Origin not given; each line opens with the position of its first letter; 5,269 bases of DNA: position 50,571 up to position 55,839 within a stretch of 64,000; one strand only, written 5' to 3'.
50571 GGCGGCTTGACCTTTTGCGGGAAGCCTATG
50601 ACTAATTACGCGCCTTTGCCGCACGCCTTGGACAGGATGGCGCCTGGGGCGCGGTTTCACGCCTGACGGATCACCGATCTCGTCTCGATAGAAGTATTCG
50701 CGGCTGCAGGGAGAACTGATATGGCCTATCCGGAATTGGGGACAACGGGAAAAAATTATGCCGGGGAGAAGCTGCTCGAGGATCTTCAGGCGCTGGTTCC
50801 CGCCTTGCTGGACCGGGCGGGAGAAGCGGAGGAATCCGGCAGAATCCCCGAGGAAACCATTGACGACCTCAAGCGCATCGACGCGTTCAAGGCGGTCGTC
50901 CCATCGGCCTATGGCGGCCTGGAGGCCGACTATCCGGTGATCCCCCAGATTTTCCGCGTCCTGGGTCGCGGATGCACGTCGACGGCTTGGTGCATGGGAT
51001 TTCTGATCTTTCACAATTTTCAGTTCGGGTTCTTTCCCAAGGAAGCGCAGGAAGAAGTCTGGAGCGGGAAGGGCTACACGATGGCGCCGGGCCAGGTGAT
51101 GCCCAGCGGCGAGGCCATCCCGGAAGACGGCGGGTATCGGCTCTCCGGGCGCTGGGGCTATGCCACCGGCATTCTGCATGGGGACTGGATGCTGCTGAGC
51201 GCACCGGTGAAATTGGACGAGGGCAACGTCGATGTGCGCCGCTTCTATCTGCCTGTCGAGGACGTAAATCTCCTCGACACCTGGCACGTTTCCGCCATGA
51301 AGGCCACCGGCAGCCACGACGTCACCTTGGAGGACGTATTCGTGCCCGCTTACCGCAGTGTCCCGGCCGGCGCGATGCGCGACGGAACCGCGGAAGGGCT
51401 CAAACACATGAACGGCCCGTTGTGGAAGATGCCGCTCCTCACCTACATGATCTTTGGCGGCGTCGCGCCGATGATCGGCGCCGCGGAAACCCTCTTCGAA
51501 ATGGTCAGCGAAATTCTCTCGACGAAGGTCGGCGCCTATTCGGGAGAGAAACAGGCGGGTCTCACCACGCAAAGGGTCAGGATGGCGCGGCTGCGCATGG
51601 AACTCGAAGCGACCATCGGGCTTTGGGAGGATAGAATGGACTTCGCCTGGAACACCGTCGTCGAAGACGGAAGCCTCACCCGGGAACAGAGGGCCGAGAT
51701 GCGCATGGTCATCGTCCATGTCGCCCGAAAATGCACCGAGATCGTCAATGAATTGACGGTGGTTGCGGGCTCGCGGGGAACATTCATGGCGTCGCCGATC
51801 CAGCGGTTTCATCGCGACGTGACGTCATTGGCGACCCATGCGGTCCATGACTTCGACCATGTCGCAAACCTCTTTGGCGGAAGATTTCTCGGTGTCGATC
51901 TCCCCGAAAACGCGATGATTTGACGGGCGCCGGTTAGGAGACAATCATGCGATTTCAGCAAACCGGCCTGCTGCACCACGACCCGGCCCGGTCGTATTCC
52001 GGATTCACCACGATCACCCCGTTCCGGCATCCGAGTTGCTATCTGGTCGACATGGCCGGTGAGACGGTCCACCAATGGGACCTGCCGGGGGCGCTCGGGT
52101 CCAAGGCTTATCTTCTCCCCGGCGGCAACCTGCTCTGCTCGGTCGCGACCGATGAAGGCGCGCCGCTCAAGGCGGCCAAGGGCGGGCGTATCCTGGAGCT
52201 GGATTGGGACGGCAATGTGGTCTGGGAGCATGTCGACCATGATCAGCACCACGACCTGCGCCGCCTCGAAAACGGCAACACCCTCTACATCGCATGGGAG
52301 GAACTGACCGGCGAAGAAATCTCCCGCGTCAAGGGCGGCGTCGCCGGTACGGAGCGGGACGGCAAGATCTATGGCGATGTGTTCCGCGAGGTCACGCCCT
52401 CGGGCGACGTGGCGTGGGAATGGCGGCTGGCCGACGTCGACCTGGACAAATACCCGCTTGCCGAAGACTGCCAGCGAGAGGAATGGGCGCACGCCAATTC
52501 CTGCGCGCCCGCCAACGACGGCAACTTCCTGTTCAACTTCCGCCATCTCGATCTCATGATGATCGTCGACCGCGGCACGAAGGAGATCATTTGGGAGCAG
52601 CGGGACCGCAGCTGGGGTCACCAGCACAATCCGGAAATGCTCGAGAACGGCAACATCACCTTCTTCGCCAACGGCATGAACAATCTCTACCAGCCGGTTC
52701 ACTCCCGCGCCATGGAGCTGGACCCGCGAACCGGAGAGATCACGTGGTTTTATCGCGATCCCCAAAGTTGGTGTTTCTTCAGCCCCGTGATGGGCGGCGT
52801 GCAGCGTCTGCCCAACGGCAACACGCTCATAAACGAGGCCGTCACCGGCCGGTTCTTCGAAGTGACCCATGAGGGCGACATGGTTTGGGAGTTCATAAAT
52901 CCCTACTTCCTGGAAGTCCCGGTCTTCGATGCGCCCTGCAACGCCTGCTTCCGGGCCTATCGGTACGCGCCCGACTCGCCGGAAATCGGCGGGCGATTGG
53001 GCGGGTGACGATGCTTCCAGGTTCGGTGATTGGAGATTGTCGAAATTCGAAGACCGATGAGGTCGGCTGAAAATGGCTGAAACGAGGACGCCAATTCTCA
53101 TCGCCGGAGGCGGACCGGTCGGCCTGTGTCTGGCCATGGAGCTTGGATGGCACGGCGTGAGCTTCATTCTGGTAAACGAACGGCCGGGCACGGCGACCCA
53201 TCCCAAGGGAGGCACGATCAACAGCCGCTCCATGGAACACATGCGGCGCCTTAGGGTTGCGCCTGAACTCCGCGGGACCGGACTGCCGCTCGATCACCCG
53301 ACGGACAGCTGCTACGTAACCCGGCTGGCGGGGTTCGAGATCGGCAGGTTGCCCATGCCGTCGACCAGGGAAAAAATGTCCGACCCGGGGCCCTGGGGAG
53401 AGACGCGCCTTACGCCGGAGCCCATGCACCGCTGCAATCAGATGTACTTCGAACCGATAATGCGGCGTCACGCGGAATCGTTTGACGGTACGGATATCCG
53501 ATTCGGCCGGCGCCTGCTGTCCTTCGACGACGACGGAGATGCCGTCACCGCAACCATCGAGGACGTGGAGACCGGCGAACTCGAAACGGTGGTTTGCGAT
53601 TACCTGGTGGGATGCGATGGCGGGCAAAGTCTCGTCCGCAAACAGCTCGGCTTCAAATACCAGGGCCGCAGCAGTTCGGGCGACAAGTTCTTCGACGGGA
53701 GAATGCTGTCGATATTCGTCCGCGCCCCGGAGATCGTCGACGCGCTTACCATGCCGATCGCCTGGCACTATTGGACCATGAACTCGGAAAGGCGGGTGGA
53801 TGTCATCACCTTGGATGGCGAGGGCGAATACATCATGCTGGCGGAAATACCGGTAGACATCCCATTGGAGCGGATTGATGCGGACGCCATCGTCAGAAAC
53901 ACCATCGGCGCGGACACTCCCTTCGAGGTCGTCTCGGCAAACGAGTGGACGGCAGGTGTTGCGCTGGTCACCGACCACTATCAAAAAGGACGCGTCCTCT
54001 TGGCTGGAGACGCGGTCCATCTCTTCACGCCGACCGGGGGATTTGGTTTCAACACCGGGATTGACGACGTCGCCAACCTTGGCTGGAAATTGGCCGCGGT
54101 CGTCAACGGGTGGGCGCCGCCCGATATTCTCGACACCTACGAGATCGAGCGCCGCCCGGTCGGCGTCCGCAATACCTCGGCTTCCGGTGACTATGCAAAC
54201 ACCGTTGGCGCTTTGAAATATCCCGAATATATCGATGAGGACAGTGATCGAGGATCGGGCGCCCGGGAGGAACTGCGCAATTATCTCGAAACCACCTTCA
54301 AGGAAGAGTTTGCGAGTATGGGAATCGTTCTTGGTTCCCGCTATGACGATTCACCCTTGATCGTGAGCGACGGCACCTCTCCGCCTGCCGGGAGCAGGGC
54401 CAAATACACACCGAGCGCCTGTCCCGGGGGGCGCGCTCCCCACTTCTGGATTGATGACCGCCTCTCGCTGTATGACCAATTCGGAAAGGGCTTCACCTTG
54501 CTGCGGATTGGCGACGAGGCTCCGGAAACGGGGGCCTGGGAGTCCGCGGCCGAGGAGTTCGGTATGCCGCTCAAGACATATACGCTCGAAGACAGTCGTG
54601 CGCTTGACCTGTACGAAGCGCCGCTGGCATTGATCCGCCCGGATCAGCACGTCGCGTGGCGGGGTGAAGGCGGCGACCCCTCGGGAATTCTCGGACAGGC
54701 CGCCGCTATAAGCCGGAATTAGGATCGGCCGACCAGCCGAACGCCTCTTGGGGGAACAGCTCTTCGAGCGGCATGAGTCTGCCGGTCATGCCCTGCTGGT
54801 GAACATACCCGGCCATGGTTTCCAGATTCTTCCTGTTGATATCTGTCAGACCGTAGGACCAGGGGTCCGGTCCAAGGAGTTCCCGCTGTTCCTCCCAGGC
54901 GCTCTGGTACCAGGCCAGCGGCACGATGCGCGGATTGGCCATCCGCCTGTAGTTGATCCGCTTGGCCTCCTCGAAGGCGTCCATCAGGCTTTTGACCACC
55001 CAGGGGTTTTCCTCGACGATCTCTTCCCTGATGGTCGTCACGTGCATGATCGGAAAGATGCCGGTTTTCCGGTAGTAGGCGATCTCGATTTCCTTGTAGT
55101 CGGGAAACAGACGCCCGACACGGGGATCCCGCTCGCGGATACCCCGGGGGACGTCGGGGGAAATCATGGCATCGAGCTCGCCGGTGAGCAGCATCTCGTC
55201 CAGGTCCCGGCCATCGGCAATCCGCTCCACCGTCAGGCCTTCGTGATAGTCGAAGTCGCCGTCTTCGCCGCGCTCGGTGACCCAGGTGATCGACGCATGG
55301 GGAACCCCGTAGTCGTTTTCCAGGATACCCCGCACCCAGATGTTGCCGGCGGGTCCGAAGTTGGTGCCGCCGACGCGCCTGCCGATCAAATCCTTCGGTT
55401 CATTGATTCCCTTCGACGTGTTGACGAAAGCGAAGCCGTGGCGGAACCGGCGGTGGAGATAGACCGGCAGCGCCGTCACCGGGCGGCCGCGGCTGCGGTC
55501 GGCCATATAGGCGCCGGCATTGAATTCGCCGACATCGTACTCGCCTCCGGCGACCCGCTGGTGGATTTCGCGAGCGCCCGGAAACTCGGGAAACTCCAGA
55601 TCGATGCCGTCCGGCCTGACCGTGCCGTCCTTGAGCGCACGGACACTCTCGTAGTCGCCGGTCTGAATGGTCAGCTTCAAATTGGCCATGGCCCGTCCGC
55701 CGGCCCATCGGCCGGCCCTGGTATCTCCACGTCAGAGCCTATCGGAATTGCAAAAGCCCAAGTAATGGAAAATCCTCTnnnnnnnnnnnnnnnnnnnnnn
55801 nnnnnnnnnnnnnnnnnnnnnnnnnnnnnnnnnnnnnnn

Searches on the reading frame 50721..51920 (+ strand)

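Call 17: search_protein_families(library=pfam, proteins=[window:50721-51920:+], max_evalue=0.00001)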
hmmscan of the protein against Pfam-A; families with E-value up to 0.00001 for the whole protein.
window:50721-51920:+ (400 aa): 1 family
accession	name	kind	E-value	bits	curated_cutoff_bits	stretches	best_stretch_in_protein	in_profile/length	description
PF08028.16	Acyl-CoA_dh_2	-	1.8e-23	83.7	22.7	1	248-377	4-133/134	Acyl-CoA dehydrogenase, C-terminal domain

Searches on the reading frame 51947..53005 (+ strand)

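Call 17: search_protein_families(library=pfam, proteins=[window:51947-53005:+], max_evalue=0.00001)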
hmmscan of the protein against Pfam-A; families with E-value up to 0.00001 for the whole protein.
window:51947-53005:+ (353 aa): 2 families
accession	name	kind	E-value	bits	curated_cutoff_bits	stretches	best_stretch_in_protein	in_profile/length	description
PF05935.17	Arylsulfotrans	-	8.6e-19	68.2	24.2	1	99-216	92-211/374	Arylsulfotransferase (ASST)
PF14269.12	Arylsulfotran_2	-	1.3e-18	67.9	27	1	80-318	25-300/301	Arylsulfotransferase (ASST)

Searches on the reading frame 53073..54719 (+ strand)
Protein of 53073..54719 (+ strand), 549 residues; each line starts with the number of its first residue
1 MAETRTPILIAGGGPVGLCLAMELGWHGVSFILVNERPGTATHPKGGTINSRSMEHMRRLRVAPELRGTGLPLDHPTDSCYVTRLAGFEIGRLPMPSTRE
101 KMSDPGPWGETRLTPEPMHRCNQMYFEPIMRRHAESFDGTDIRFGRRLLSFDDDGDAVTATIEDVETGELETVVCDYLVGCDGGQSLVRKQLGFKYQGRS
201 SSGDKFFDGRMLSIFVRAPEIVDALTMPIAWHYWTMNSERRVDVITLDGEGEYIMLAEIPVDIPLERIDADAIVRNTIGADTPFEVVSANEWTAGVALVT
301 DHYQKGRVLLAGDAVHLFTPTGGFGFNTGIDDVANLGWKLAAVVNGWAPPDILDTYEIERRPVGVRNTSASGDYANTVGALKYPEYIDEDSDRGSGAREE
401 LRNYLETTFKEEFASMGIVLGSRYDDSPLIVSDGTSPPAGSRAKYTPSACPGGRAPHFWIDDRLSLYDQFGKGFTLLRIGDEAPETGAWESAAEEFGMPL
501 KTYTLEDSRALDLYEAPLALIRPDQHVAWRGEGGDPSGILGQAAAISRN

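Call 17: search_protein_families(library=pfam, proteins=[window:53073-54719:+], max_evalue=0.00001)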
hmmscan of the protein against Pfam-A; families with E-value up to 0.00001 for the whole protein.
window:53073-54719:+ (549 aa): 2 families
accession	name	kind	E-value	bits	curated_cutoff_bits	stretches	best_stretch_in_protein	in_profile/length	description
PF01494.25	FAD_binding_3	-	4.4e-79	266.7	22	1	5-368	1-346/349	FAD binding domain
PF21274.3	Rng_hyd_C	-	5.1e-11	43.2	27.5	1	450-538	3-94/107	Aromatic-ring hydroxylase, C-terminal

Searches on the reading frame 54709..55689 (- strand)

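Call 17: search_protein_families(library=pfam, proteins=[window:54709-55689:-], max_evalue=0.00001)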
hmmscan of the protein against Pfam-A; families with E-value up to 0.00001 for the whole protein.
window:54709-55689:- (327 aa): 1 family
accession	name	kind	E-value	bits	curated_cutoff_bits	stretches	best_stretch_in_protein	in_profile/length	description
PF09084.16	NMT1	-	6.2e-11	43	20.5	1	27-130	19-119/216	NMT1/THI5 like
